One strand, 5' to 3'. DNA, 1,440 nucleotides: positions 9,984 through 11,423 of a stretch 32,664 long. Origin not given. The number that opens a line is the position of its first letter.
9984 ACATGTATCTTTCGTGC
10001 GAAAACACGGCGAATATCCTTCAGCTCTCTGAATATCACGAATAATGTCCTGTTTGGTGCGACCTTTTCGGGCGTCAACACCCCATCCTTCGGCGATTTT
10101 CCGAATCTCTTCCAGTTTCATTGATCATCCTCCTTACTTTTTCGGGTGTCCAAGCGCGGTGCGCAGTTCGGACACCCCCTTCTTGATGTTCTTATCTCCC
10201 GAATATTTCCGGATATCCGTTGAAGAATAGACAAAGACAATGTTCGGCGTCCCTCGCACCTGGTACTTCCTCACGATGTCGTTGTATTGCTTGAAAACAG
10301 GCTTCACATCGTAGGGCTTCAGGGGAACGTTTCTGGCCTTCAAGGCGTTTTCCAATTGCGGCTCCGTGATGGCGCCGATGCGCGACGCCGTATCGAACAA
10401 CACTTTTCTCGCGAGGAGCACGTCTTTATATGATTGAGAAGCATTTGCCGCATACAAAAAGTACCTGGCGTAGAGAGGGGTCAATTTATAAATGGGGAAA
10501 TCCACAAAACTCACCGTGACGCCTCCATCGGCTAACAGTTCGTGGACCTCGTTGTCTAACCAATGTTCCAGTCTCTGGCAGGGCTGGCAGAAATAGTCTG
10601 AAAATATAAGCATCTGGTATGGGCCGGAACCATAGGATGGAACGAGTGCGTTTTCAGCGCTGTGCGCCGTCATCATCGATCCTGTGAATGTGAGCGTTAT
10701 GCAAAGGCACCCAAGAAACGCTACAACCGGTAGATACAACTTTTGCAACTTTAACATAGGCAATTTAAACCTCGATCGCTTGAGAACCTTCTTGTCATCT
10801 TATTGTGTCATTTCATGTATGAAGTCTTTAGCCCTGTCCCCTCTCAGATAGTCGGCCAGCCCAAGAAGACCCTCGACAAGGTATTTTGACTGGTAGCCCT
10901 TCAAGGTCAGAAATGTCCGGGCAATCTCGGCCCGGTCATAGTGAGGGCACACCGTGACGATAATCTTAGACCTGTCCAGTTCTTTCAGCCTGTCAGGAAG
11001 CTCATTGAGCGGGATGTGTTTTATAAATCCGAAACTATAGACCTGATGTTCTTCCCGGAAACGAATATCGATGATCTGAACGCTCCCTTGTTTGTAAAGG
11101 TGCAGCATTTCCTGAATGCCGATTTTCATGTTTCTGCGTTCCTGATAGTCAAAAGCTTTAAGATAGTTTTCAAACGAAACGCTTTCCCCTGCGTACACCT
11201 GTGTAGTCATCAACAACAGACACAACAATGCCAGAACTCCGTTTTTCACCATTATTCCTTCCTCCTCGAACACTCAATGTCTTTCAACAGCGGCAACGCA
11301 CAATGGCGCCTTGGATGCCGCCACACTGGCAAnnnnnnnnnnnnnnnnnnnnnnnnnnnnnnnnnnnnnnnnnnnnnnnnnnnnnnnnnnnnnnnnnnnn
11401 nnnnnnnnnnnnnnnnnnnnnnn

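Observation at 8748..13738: Sigma-54-controlled operon of exported thiol-redox and sulfur-transfer proteins with no characterised counterpart that I know of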

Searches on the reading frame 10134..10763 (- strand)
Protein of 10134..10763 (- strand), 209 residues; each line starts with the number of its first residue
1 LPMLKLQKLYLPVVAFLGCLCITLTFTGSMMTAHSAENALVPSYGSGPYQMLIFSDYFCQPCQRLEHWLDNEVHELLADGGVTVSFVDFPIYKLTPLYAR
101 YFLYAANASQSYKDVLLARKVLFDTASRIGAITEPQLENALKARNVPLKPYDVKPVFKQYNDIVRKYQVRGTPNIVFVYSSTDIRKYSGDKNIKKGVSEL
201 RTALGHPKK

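Call 3: search_protein_families(library=pfam, proteins=[window:10134-10763:-], max_evalue=0.01)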
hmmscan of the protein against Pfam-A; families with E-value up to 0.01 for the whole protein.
window:10134-10763:- (209 aa): 2 families
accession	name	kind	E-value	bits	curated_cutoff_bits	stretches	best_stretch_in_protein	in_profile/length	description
PF13098.12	Thioredoxin_2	-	1.4e-06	29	27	1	46-184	4-88/104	Thioredoxin-like domain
PF00085.26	Thioredoxin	-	0.0014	19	23.5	0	158-192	59-93/103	Thioredoxin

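Call 10: search_protein_families(library=ncbifam, proteins=[window:10134-10763:-], max_evalue=1)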
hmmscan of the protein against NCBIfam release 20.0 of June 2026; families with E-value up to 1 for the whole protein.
window:10134-10763:- (209 aa): 3 families
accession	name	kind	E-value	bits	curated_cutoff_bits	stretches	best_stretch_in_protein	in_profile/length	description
TIGR02196.1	GlrX_YruB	hypoth_equivalog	0.0013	19.1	88.55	1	137-176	16-55/74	glutaredoxin-like protein, YruB-family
NF045694.1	seleno_TsoB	exception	0.085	10.9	805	1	159-181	524-546/572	rhodanese/DsbD fusion-like selenoprotein TsoB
NF008657.0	PRK11657.1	equivalog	0.11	11.7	124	1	50-189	120-237/251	thiol:disulfide interchange protein DsbG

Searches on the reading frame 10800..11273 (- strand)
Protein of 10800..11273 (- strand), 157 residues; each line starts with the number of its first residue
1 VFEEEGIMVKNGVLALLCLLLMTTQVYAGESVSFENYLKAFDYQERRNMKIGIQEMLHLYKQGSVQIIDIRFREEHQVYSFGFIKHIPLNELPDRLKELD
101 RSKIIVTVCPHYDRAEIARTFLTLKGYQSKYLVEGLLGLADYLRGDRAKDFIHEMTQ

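Call 3: search_protein_families(library=pfam, proteins=[window:10800-11273:-], max_evalue=0.01)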
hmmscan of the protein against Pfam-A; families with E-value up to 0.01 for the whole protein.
window:10800-11273:- (157 aa): 1 family
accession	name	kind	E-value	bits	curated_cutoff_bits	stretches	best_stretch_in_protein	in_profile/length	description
PF00581.25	Rhodanese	-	1.9e-07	31.9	22.2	1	54-135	3-94/102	Rhodanese-like domain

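Call 10: search_protein_families(library=ncbifam, proteins=[window:10800-11273:-], max_evalue=1)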
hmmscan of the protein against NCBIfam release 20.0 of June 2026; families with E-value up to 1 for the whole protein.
window:10800-11273:- (157 aa): 6 families
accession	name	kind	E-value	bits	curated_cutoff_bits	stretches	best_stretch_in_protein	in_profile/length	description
NF001195.0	PRK00162.1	equivalog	0.00016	21.9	102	1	50-135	6-91/108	thiosulfate sulfurtransferase GlpE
NF006444.0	PRK08762.1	equivalog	0.00077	18.2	449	1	47-135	13-102/387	molybdopterin-synthase adenylyltransferase MoeB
NF001133.1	PRK00142.1-1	equivalog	0.037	13.6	170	1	39-145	96-206/229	oxygen-dependent tRNA uridine(34) hydroxylase TrhO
TIGR04271.1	ThiI_C_thiazole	equivalog_domain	0.052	13.6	70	1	54-109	17-75/101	thiazole biosynthesis protein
NF005902.0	PRK07878.1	equivalog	0.085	11.7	647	1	53-135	291-376/392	adenylyltransferase/sulfurtransferase MoeZ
NF007627.0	PRK10287.1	equivalog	0.091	13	102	1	66-136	22-94/104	thiosulfate sulfurtransferase PspE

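Call 76: find_homologous_proteins(query=window:10800-11252:-, max_evalue=0.00001)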
Query window:10800-11252:- (150 aa): 1357 proteins with E <= 0.00001 among 1398 candidates; the best 120 are listed.
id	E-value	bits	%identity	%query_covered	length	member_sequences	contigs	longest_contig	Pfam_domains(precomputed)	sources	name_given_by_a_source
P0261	7.2e-94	329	100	100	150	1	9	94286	PF00581.26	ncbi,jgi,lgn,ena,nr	ncbi:MAG TPA: rhodanese-like domain-containing protein [Syntrophaceae bacterium]|nr:rhodanese-like d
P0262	8.5e-94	329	100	100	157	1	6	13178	PF00581.26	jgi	jgi:rhodanese-related sulfurtransferase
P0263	3.4e-83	295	89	100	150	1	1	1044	PF00581.26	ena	-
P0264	1.0e-81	290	92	96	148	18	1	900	PF00581.26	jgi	jgi:rhodanese-related sulfurtransferase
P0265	1.2e-80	286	92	95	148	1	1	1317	PF00581.26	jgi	jgi:rhodanese-related sulfurtransferase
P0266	3.9e-80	285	85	100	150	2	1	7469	PF00581.26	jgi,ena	-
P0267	4.8e-80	284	90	95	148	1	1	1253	PF00581.26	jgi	-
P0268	7.8e-80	284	90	95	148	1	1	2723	PF00581.26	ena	-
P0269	2.6e-79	282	89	95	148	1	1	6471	PF00581.26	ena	-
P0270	3.2e-79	282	90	94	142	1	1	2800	PF00581.26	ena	-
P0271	3.2e-78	278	85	99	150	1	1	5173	PF00581.26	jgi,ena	-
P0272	3.7e-78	278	88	95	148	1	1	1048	PF00581.26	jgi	-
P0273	7.1e-77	274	85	99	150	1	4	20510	PF00581.26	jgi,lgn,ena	-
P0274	1.0e-76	274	83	100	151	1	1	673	PF00581.26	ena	-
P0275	1.2e-76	273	83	100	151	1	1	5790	PF00581.26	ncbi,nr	ncbi:MAG: rhodanese-like domain-containing protein [Deltaproteobacteria bacterium]|nr:rhodanese-like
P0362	2.1e-65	237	75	95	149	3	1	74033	PF00581.26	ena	-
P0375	8.8e-64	232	69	100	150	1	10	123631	PF00581.26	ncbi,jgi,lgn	jgi:rhodanese-related sulfurtransferase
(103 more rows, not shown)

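Call 77: find_encoding_contigs(protein=P0375, flank=7000, max_places=2)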
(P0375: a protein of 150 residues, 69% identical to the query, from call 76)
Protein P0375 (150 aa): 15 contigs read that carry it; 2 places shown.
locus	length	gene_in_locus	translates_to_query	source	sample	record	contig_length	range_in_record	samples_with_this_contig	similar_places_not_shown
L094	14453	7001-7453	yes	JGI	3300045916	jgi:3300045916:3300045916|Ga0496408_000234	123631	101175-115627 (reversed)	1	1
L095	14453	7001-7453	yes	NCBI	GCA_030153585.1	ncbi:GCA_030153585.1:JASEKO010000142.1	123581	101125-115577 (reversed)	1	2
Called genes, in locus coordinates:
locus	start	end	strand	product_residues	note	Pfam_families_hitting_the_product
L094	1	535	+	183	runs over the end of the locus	PF03807:F420_oxidored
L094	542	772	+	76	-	-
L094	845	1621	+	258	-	PF01925:TauE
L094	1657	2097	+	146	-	PF00085:Thioredoxin, PF13098:Thioredoxin_2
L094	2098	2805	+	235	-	PF02683:DsbD_TM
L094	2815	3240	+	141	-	PF01451:LMWPc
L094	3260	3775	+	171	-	PF13192:Thioredoxin_3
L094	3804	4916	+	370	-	PF01758:SBF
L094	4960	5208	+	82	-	PF00462:Glutaredoxin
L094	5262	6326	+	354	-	-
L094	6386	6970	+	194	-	PF13462:Thioredoxin_4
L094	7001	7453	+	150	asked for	PF00581:Rhodanese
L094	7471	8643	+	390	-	PF03773:ArsP_1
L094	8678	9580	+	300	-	PF01545:Cation_efflux, PF16916:ZT_dimer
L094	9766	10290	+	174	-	-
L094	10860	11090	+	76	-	PF13358:DDE_3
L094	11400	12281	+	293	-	-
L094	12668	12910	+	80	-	-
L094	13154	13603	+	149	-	PF26390:MamS_MamX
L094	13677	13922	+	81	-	-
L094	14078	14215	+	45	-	-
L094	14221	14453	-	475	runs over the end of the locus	PF13701:DDE_Tnp_1_4, PF01609:DDE_Tnp_1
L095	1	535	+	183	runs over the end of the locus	PF03807:F420_oxidored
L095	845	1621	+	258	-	PF01925:TauE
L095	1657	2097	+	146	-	PF00085:Thioredoxin, PF13098:Thioredoxin_2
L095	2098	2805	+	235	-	PF02683:DsbD_TM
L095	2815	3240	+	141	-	PF01451:LMWPc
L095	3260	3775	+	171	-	PF13192:Thioredoxin_3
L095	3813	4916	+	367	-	PF01758:SBF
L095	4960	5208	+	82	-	PF00462:Glutaredoxin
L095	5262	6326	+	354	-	-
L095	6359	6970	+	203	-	PF13462:Thioredoxin_4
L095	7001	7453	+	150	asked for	PF00581:Rhodanese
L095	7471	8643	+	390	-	PF03773:ArsP_1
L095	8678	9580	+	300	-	PF01545:Cation_efflux, PF16916:ZT_dimer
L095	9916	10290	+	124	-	-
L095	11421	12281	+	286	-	-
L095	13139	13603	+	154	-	PF26390:MamS_MamX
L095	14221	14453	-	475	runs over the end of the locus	PF13701:DDE_Tnp_1_4, PF01609:DDE_Tnp_1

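Call 78: find_encoding_contigs(protein=P0362, flank=7000, max_places=1)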
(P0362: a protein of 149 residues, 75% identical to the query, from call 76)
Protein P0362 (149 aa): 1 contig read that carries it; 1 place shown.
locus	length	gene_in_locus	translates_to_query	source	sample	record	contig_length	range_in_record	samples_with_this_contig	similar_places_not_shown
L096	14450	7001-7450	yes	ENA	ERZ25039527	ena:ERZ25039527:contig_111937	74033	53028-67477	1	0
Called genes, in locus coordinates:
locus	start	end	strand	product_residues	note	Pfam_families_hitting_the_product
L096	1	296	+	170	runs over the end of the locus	PF13192:Thioredoxin_3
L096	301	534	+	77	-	PF13192:Thioredoxin_3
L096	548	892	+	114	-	PF01758:SBF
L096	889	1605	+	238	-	PF01758:SBF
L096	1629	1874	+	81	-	PF00462:Glutaredoxin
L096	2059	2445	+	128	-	PF00085:Thioredoxin, PF13098:Thioredoxin_2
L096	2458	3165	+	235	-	PF02683:DsbD_TM, PF13386:DsbD_2 (weak)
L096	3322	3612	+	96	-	-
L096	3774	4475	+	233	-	PF00581:Rhodanese (faint)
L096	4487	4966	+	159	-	PF00581:Rhodanese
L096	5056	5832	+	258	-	PF03807:F420_oxidored, PF14748:P5CR_dimer (weak)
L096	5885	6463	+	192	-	PF13462:Thioredoxin_4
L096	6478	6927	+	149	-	-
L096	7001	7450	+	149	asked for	PF00581:Rhodanese (weak)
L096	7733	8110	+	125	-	-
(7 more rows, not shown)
